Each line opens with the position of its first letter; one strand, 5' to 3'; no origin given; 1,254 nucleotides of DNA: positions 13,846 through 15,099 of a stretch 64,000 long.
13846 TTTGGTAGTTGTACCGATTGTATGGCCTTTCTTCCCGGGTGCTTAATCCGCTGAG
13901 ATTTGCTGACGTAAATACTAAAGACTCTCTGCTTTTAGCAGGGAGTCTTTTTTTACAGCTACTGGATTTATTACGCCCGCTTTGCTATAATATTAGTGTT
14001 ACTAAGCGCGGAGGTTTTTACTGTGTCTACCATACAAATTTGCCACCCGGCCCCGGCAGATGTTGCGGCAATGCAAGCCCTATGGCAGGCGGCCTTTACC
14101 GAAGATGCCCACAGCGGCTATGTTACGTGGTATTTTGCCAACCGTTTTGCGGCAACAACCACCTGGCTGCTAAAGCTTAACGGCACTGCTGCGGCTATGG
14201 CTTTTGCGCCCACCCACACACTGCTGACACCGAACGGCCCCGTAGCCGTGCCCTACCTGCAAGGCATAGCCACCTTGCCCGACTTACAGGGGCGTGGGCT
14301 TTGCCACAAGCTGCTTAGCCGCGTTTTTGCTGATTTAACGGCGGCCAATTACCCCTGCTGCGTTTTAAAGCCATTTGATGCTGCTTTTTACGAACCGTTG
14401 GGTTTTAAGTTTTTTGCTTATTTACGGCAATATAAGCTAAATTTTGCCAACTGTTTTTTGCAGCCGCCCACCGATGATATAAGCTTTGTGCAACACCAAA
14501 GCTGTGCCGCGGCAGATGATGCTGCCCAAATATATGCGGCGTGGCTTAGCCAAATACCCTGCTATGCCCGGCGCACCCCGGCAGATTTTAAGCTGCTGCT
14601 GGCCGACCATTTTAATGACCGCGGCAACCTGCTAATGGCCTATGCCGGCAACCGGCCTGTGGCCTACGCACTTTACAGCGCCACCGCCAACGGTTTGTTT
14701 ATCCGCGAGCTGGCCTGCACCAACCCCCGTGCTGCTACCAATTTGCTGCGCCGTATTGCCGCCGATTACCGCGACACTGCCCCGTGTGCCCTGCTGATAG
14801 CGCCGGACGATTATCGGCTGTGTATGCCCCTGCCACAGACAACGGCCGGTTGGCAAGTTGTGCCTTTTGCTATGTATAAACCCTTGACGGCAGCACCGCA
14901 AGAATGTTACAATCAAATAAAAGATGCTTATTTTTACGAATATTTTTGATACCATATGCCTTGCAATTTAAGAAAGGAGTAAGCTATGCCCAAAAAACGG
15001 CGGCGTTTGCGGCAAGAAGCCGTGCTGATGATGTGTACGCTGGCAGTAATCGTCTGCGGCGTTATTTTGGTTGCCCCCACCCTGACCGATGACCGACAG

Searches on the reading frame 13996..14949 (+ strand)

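Call 6: search_protein_families(library=pfam, proteins=[window:13996-14949:+])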
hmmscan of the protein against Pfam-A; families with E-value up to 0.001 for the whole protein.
window:13996-14949:+ (317 aa): 4 families
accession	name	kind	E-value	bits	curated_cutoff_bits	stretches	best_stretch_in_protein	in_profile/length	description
PF13527.13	Acetyltransf_9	-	6.4e-15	55.7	25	1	20-139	7-126/127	Acetyltransferase (GNAT) domain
PF00583.31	Acetyltransf_1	-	1e-06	29.4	20.7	1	29-137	7-116/116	Acetyltransferase (GNAT) family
PF13508.13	Acetyltransf_7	-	2.9e-05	24.8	27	1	78-138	28-83/84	Acetyltransferase (GNAT) domain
PF17668.7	Acetyltransf_17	-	0.00045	21.3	25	0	193-255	5-74/114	Acetyltransferase (GNAT) domain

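Call 7: search_protein_families(library=ncbifam, proteins=[window:13996-14949:+])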
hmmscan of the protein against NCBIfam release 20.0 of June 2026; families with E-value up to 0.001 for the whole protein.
window:13996-14949:+ (317 aa): 2 families
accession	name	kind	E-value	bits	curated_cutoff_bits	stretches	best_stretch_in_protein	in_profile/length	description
NF002365.0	PRK01346.1-2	subfamily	8.6e-06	24.8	788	1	85-212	85-212/412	hypothetical protein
NF002368.0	PRK01346.1-5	equivalog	0.00027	19.9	576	1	87-247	81-247/402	enhanced intracellular survival protein Eis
